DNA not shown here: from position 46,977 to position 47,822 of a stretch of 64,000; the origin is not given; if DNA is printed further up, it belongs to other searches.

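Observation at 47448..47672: Ribosomal protein L22 carries an N-terminal Xre-like helix-turn-helix domain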

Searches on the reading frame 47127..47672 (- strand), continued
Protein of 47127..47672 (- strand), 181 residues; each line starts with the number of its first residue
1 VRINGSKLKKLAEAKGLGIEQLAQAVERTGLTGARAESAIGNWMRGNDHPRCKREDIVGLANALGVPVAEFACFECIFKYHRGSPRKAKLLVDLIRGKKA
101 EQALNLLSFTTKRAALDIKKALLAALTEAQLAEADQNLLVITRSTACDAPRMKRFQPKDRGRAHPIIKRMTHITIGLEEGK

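Call 23: fold_search(model_id=the predicted structure, library=pdb)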
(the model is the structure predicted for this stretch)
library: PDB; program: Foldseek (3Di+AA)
matches with E <= 10: 508; with E <= 0.001: 223
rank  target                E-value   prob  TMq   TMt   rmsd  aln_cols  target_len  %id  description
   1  8uu5_U                4.4e-10  1.00  0.54  0.85   2.5       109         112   36  Cryo-EM structure of the Listeria innocua 70S ribosome (head-swiveled) in complex with pe/E-tRNA (structure I-B) (released 2024-02-28)
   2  5t7v_L5               5.3e-10  1.00  0.55  0.88   2.4       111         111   38  Methicillin Resistant, Linezolid resistant Staphylococcus aureus 70S ribosome (delta S145 uL3) (released 2017-05-31)
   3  6s0x_Q                1.1e-09  1.00  0.56  0.90   1.6       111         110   38  Erythromycin Resistant Staphylococcus aureus 70S ribosome (delta R88 A89 uL22) in complex with erythromycin. (released 2019-08-21)
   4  9qqq_r                1.2e-09  1.00  0.55  0.89   2.2       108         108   39  Cryo-EM structure of SKM-70S ribosomal stalled complex in the major state (vacant A-site, canon) (released 2026-02-18)
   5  6o8z_T                1.2e-09  1.00  0.55  0.87   2.4       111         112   39  Cryo-EM image reconstruction of the 70S Ribosome Enterococcus faecalis Class04 (released 2020-09-16)
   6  8buu_S                1.3e-09  1.00  0.56  0.89   2.2       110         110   39  ARE-ABCF VmlR2 bound to a 70S ribosome (released 2023-04-05)
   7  4v8i_DW               1.3e-09  1.00  0.56  0.89   2.2       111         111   40  Crystal structure of YfiA bound to the 70S ribosome. (released 2014-07-09)
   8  6wqq_E                1.6e-09  1.00  0.55  0.88   2.5       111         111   37  Structure of the 50S subunit of the ribosome from Methicillin Resistant Staphylococcus aureus in complex with the anti (released 2020-06-03)
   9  6wqn_E                1.7e-09  1.00  0.54  0.86   2.5       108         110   38  Structure of the 50S subunit of the ribosome from Methicillin Resistant Staphylococcus aureus in complex with the anti (released 2020-06-03)
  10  9h91_S                1.9e-09  1.00  0.54  0.87   2.2       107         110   38  Cryo-EM structure of the Vibrio natrigens 50S ribosomal subunit in complex with the proline-rich antimicrobial peptide (released 2025-05-21)
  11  7nhk_V                2.4e-09  1.00  0.55  0.88   2.2       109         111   39  LsaA, an antibiotic resistance ABCF, in complex with 70S ribosome from Enterococcus faecalis (released 2021-05-05)
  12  8whx_V                2.5e-09  1.00  0.56  0.87   2.4       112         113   35  Cryo- EM structure of Mycobacterium smegmatis 70S ribosome and RafH. (released 2024-02-28)
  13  8uu4_U                2.8e-09  1.00  0.55  0.87   2.4       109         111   37  Cryo-EM structure of the Listeria innocua 70S ribosome in complex with HPF (structure I-A) (released 2024-02-28)
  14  4v63_BW               3.2e-09  1.00  0.56  0.87   2.3       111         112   40  Structural basis for translation termination on the 70S ribosome. (released 2014-07-09)
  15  9i5t_V                3.6e-09  1.00  0.52  0.73   2.6       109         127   30  50S subunit of P. gingivalis ribosome with Lefamulin (released 2025-08-20)
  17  1bxe                  4.0e-09  1.00  0.56  0.89   2.2       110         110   40  RIBOSOMAL PROTEIN L22 FROM THERMUS THERMOPHILUS (released 1998-10-07)
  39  1i4j_A                1.9e-08  1.00  0.51  0.82   2.8       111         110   41  CRYSTAL STRUCTURE OF L22 RIBOSOMAL PROTEIN MUTANT (released 2002-09-11)
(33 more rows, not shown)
